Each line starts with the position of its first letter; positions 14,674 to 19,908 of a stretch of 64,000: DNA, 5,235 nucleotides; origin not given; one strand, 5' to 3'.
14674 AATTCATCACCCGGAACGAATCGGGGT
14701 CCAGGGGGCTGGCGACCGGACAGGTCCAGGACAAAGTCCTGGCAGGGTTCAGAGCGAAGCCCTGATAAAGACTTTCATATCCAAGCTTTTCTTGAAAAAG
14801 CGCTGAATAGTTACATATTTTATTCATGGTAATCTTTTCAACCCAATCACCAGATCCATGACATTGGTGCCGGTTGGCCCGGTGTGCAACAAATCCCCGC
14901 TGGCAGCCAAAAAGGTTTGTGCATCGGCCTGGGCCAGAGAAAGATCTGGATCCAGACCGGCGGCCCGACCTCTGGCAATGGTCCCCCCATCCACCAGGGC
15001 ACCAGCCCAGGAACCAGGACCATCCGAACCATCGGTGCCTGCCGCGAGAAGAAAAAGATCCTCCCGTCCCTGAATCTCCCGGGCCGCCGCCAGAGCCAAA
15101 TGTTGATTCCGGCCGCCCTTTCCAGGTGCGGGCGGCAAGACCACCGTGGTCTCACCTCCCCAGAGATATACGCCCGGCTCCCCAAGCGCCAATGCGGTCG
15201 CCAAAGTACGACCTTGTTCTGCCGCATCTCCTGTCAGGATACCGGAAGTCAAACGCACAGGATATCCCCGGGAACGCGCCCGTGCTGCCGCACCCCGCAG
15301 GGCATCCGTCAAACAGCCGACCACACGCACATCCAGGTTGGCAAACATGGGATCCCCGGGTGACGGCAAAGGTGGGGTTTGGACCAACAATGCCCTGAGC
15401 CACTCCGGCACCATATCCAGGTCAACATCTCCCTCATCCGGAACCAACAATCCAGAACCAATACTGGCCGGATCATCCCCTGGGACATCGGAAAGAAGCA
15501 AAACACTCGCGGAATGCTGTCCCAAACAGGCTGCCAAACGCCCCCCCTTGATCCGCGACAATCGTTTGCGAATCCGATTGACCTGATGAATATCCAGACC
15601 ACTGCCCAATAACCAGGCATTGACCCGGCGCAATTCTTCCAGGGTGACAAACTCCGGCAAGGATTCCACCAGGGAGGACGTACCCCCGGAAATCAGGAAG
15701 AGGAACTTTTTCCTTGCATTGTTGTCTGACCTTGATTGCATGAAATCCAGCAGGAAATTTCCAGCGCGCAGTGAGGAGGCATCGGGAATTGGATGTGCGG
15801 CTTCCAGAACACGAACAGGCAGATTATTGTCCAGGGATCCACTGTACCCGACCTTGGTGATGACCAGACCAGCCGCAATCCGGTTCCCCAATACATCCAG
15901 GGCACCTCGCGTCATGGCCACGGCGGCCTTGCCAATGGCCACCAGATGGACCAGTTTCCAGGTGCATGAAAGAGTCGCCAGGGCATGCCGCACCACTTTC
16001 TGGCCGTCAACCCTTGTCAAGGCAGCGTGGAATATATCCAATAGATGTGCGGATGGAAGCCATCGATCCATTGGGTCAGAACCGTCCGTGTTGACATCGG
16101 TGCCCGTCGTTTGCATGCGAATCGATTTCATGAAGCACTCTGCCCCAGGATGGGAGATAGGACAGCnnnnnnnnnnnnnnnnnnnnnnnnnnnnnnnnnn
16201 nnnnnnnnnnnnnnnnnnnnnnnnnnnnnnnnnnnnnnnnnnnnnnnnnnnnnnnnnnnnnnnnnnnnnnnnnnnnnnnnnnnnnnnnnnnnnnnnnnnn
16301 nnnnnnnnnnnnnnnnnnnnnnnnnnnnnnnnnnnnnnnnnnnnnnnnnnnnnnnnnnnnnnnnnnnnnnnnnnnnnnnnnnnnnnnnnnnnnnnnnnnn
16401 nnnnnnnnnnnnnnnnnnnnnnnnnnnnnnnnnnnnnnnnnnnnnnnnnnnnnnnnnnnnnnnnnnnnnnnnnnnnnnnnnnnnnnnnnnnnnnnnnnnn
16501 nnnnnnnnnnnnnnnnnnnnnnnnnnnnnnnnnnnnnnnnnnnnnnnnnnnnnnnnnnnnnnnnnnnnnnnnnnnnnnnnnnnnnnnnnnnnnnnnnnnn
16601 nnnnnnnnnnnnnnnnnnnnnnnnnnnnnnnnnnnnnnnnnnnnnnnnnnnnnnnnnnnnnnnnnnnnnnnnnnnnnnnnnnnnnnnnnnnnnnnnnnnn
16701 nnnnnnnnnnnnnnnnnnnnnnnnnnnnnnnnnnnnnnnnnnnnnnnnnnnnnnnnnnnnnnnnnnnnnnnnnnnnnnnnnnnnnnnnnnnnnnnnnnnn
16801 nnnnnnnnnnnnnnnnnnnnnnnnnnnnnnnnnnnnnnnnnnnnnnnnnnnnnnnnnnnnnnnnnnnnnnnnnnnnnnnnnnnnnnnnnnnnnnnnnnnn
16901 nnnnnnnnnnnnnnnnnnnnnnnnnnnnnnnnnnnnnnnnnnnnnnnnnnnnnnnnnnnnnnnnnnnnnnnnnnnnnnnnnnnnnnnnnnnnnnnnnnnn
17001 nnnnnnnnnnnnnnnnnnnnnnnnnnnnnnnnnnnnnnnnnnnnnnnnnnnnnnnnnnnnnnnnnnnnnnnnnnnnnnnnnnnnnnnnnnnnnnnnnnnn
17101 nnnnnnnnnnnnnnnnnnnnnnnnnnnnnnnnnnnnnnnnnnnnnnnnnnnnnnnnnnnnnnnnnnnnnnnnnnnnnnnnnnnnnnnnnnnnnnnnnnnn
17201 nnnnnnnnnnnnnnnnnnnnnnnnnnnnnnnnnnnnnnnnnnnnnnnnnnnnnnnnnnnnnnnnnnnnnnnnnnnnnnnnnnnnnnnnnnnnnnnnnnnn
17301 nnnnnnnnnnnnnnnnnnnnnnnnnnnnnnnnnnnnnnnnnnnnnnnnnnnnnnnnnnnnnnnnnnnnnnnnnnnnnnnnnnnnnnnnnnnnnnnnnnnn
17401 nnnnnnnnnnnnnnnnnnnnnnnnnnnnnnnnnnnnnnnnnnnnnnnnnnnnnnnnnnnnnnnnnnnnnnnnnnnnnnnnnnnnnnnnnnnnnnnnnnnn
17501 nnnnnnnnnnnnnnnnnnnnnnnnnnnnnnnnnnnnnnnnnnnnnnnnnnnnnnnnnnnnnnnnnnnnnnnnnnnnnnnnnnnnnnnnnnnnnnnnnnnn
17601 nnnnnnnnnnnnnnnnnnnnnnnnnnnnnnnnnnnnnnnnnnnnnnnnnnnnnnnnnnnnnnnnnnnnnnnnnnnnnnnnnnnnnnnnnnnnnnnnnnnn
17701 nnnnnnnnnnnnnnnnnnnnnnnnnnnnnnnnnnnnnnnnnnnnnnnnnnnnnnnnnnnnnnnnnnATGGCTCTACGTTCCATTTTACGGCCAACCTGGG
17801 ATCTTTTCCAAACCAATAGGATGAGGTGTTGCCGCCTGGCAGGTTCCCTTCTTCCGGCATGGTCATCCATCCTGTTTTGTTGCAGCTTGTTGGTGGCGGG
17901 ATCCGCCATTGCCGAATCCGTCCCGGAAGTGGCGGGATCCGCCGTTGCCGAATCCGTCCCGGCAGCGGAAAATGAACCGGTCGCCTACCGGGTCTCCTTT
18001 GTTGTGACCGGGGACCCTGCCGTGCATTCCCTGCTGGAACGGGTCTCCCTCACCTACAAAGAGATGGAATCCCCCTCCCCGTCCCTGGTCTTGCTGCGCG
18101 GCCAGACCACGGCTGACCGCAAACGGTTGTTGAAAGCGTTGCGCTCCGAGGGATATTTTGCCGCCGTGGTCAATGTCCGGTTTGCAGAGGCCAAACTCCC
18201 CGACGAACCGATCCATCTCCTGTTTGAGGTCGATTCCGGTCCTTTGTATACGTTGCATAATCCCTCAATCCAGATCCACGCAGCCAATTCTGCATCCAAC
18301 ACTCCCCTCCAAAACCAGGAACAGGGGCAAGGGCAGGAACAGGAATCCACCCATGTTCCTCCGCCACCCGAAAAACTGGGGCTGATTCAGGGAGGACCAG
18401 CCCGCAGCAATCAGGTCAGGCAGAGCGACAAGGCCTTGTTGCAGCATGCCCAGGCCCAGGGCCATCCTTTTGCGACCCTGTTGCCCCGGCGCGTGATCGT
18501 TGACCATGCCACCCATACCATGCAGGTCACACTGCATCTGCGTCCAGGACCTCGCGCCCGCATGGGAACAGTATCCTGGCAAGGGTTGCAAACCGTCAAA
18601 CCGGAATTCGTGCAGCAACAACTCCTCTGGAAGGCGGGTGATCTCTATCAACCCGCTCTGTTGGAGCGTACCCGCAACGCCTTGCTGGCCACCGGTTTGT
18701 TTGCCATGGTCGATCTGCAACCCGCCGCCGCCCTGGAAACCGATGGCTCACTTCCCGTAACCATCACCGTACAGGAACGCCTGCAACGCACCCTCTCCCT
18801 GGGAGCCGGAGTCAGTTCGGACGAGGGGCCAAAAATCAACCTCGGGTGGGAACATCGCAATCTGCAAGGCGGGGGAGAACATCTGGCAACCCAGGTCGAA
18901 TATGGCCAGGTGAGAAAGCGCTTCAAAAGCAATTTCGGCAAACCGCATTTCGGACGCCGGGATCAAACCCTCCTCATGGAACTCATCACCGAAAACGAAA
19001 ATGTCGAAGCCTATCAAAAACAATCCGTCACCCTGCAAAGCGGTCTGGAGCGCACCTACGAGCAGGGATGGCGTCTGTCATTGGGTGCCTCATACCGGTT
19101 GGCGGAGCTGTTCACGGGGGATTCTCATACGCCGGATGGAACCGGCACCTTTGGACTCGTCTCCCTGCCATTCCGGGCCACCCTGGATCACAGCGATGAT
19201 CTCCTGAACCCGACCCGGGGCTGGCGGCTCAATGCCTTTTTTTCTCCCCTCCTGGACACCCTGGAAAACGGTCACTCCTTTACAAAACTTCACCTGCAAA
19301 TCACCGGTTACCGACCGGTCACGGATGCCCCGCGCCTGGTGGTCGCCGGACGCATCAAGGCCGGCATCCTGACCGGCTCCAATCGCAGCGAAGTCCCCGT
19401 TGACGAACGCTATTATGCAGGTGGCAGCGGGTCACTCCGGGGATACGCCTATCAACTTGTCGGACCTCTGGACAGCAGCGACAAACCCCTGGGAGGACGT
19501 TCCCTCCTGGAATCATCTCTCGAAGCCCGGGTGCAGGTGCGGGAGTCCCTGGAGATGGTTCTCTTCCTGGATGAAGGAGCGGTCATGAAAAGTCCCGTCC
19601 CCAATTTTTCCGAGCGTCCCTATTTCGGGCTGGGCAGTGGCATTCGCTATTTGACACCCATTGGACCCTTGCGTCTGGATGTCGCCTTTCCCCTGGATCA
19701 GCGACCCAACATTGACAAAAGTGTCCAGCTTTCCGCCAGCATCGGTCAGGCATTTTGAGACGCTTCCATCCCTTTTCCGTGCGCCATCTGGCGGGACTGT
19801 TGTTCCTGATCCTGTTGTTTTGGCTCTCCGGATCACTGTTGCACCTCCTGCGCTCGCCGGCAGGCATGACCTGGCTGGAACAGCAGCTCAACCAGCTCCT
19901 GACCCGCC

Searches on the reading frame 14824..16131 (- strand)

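Call 44: search_protein_families(library=pfam, proteins=[window:14824-16131:-], max_evalue=0.00001)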
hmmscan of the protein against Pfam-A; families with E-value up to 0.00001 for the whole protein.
window:14824-16131:- (435 aa): 2 families
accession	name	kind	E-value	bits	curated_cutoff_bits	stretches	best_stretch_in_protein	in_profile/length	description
PF13660.11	DUF4147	-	7.7e-52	176.5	23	1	30-235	2-209/234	Domain of unknown function (DUF4147)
PF05161.18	MOFRL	-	3.3e-34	117.7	28.3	1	321-426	2-106/106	MOFRL family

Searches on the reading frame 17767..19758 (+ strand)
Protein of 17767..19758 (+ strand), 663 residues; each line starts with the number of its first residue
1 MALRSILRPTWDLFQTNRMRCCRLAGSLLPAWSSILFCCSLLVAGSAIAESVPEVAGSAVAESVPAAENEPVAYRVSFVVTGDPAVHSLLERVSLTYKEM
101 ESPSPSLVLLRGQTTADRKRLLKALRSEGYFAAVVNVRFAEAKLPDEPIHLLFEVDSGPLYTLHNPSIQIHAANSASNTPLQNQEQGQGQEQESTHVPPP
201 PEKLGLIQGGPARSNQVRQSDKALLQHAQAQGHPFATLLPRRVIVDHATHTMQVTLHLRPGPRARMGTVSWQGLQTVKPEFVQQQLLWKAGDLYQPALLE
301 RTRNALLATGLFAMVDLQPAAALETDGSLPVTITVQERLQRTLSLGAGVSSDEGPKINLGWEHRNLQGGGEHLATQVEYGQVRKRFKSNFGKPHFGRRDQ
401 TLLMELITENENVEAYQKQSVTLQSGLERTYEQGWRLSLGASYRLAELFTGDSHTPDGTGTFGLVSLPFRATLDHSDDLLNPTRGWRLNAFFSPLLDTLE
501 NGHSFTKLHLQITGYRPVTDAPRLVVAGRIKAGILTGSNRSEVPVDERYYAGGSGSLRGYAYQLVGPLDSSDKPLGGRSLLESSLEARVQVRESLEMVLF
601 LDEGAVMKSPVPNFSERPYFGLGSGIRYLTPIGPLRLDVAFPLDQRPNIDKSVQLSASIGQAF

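Call 44: search_protein_families(library=pfam, proteins=[window:17767-19758:+], max_evalue=0.00001)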
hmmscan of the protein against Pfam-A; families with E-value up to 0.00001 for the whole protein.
window:17767-19758:+ (663 aa): 2 families
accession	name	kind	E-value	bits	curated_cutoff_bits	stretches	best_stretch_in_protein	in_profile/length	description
PF01103.29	Omp85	-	9.1e-57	193.4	24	1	365-663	1-325/325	Omp85 superfamily domain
PF07244.20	POTRA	-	5.3e-13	49.9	21.3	0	267-338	4-79/79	Surface antigen variable number repeat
